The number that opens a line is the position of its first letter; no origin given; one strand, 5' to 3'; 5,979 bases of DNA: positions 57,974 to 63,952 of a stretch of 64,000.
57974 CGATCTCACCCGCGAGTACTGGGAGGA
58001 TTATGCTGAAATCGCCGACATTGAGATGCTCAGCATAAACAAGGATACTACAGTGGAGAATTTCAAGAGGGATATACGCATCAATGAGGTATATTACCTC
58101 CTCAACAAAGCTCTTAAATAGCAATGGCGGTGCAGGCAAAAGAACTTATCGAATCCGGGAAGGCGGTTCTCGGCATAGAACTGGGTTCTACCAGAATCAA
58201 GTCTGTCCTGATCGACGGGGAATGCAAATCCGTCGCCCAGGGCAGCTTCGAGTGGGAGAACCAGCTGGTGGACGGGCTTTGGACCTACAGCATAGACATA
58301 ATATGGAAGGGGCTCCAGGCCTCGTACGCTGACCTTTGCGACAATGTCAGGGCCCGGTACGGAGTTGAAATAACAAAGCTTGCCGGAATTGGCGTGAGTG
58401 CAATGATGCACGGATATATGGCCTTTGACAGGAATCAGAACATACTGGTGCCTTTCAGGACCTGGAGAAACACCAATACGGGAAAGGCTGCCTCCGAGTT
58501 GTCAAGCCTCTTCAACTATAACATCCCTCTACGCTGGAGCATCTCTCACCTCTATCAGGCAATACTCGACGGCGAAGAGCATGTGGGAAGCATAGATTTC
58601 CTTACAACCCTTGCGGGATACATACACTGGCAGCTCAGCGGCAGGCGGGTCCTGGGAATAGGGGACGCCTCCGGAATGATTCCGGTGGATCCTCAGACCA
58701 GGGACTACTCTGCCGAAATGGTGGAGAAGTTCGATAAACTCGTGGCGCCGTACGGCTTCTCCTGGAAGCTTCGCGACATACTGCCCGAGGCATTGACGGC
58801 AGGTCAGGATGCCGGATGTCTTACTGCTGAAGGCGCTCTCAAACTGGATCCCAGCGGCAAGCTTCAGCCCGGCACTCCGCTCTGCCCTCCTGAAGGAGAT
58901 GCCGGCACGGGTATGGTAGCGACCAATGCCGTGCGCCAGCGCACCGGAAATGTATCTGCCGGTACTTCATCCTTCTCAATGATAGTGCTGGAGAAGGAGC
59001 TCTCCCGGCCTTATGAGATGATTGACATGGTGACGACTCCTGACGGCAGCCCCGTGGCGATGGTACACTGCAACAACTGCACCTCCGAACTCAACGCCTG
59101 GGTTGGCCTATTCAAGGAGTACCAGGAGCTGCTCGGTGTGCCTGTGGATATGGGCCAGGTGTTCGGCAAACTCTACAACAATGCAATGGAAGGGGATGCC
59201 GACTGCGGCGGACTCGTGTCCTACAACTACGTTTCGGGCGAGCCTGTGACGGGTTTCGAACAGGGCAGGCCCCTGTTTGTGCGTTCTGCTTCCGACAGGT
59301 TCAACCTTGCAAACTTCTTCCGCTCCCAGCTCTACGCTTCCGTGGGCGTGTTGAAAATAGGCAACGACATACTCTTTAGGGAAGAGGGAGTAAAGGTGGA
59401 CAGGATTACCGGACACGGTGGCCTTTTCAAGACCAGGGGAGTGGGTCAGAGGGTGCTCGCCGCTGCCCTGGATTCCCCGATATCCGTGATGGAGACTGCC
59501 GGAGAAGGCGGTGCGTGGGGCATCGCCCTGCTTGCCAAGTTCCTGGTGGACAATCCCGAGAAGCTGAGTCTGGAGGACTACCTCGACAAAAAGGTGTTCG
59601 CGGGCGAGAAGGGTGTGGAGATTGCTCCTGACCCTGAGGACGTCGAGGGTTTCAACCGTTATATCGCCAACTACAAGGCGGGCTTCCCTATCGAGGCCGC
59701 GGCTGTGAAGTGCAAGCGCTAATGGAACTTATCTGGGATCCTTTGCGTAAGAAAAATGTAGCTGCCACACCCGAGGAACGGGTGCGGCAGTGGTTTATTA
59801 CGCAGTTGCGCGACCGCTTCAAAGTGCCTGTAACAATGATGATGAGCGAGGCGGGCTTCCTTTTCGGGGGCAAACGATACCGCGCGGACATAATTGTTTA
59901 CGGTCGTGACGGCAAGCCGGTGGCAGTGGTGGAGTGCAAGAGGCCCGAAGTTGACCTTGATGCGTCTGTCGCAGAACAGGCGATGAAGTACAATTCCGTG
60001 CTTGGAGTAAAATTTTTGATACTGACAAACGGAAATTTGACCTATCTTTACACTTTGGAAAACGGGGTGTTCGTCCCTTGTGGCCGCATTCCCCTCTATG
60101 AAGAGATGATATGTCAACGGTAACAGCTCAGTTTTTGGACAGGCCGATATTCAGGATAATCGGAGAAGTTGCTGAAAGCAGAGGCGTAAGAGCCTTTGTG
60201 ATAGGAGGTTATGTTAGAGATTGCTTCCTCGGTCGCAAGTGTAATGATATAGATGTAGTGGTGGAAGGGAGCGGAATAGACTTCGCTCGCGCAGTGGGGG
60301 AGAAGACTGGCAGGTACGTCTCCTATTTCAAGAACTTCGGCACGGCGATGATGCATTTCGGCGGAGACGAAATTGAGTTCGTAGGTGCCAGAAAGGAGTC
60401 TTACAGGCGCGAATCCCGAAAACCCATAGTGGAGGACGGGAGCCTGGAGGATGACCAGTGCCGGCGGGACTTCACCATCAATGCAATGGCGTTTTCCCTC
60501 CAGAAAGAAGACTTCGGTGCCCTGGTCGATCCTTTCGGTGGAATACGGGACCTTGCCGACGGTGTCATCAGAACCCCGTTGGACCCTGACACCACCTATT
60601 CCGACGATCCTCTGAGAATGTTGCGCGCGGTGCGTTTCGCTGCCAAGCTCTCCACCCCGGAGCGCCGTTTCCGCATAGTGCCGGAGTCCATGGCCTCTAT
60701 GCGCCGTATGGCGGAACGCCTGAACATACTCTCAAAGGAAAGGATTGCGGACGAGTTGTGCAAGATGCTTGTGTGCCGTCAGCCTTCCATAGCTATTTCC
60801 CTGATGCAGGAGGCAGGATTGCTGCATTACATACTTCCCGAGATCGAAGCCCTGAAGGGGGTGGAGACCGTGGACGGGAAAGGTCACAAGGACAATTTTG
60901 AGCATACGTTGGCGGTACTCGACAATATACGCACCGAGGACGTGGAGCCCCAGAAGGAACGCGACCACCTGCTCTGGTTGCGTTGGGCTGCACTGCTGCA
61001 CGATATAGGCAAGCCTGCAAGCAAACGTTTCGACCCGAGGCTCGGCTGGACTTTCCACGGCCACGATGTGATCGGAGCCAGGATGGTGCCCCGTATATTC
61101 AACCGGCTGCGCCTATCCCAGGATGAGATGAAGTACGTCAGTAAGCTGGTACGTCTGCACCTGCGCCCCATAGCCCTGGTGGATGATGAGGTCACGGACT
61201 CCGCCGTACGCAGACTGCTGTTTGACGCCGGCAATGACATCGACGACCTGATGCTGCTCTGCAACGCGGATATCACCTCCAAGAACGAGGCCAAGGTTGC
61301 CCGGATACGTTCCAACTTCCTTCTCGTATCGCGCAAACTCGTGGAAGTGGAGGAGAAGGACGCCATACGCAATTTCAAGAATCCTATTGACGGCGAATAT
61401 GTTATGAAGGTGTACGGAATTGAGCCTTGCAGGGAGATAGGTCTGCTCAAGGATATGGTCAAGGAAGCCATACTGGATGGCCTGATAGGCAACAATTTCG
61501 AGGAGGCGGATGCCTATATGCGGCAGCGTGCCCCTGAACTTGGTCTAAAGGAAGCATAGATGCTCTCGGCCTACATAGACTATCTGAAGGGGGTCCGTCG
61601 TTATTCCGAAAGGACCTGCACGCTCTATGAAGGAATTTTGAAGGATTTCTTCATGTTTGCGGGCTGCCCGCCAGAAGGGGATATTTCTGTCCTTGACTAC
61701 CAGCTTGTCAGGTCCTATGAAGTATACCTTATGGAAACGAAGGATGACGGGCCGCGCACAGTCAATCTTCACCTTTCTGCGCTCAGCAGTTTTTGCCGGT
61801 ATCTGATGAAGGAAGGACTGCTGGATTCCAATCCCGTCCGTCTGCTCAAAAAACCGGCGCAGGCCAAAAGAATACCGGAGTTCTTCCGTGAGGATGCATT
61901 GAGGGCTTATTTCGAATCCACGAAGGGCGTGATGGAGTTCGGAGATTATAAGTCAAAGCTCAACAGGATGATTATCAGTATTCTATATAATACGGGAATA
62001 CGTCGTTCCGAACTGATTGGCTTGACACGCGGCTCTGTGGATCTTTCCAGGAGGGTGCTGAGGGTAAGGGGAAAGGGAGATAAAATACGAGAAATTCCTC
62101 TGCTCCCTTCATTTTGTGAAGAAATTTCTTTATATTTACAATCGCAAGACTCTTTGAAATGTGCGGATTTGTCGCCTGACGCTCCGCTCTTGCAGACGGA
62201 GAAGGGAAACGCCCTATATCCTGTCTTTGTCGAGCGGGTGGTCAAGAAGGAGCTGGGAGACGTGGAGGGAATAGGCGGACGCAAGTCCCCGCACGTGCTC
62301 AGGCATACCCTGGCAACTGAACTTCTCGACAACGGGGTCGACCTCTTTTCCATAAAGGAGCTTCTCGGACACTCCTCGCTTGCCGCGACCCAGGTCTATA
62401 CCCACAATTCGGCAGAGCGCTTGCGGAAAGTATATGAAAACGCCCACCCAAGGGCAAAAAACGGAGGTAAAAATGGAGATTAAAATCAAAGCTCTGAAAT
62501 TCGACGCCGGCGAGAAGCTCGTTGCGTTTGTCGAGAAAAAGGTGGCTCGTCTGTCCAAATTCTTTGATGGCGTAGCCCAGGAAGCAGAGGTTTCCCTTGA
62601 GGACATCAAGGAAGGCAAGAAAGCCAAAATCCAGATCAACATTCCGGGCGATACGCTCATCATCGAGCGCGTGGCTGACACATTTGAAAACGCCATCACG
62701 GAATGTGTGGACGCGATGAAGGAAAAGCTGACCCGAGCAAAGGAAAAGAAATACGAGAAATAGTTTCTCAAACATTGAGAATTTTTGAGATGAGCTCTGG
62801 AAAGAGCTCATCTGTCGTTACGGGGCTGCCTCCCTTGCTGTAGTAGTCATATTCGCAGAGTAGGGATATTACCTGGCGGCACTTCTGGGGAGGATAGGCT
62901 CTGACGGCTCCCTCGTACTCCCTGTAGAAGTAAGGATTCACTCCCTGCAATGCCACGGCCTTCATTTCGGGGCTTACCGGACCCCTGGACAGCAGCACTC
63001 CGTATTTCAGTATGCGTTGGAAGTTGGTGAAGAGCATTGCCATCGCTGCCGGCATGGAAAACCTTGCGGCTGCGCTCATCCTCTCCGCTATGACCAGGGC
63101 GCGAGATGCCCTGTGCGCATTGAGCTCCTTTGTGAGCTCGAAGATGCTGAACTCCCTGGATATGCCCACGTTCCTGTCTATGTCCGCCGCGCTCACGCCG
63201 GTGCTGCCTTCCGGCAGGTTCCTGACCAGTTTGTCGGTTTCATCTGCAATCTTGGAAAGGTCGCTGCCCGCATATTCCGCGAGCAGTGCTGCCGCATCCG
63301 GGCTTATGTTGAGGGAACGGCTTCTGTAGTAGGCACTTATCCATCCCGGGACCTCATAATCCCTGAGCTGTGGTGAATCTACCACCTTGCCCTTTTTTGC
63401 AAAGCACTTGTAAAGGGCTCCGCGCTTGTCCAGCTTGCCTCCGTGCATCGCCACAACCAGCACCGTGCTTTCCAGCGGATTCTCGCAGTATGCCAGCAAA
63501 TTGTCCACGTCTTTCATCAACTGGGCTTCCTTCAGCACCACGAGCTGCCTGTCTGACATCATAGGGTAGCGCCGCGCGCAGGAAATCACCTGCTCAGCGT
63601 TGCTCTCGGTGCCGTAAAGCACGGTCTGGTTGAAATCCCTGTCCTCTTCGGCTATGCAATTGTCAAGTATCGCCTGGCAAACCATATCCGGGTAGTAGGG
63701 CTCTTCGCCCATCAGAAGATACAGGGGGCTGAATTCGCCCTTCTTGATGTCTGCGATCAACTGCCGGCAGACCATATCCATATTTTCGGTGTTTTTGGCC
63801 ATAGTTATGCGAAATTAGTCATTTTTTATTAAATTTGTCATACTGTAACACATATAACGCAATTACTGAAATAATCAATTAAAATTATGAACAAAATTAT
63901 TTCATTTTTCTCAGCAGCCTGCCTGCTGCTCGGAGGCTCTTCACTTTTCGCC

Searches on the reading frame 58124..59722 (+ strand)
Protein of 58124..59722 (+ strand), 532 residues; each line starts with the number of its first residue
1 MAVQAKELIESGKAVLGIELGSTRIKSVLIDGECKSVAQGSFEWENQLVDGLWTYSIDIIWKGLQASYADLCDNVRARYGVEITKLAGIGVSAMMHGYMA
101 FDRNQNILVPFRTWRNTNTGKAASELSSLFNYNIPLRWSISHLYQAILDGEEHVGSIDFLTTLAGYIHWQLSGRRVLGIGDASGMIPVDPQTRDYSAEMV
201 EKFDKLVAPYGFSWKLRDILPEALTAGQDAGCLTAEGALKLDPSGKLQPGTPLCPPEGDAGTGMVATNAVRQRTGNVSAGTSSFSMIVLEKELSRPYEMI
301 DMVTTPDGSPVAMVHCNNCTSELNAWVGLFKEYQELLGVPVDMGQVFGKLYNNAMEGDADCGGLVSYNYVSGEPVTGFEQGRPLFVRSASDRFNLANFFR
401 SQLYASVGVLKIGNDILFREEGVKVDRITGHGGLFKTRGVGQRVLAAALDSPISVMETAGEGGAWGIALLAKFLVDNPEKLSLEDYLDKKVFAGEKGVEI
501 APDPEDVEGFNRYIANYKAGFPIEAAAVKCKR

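Call 72: search_protein_families(library=pfam, proteins=[window:58124-59722:+], max_evalue=0.00001)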
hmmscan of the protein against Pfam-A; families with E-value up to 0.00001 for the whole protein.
window:58124-59722:+ (532 aa): 2 families
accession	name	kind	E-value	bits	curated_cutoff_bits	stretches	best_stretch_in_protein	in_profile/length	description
PF02782.22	FGGY_C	-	1.3e-33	116.9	27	1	276-471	2-194/198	FGGY family of carbohydrate kinases, C-terminal domain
PF00370.27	FGGY_N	-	2.8e-15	57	28.8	1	15-236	2-219/245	FGGY family of carbohydrate kinases, N-terminal domain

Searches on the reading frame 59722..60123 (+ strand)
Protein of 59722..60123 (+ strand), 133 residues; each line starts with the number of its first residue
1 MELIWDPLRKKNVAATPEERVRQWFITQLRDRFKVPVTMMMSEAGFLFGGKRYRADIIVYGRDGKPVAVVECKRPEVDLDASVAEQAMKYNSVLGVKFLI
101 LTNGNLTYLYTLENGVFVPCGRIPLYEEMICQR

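Call 72: search_protein_families(library=pfam, proteins=[window:59722-60123:+], max_evalue=0.00001)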
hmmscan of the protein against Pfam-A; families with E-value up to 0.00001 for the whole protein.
window:59722-60123:+ (133 aa): 2 families
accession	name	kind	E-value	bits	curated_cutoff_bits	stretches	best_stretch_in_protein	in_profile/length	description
PF13588.12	HSDR_N_2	-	5.7e-24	84.8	25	1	17-115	1-101/110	Type I restriction enzyme R protein N terminus (HSDR_N)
PF04313.20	HSDR_N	-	5.6e-08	33.3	25.1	1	44-114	118-194/198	Type I restriction enzyme R protein N terminus (HSDR_N)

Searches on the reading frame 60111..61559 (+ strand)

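Call 72: search_protein_families(library=pfam, proteins=[window:60111-61559:+], max_evalue=0.00001)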
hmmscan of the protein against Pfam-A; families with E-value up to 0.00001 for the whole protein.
window:60111-61559:+ (482 aa): 3 families
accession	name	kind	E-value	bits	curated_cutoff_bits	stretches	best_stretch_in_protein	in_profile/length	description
PF01743.26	PolyA_pol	-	3.2e-27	95.8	23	1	28-154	1-126/126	Poly A polymerase head domain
PF12627.12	PolyA_pol_RNAbd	-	4.9e-18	65.1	22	1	187-247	2-62/64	Probable RNA and SrmB- binding site of polymerase A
PF01966.28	HD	-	2e-13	51.1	22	1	263-355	2-90/116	HD domain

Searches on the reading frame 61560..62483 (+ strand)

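Call 72: search_protein_families(library=pfam, proteins=[window:61560-62483:+], max_evalue=0.00001)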
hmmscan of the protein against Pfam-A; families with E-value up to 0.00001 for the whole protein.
window:61560-62483:+ (307 aa): 2 families
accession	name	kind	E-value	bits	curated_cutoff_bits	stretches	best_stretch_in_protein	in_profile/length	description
PF00589.27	Phage_integrase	-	3e-28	99.2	27.1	1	125-286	12-171/172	Phage integrase family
PF02899.23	Phage_int_SAM_1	-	9.6e-08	32.6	22.3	1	3-86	2-83/83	Phage integrase, N-terminal SAM-like domain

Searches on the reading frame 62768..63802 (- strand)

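Call 72: search_protein_families(library=pfam, proteins=[window:62768-63802:-], max_evalue=0.00001)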
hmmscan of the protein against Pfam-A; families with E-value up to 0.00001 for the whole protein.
window:62768-63802:- (344 aa): 1 family
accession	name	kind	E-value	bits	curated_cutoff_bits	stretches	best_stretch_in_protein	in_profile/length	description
PF06144.19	DNA_pol3_delta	-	7.9e-17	61.8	21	1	28-142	1-122/124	DNA polymerase III, delta subunit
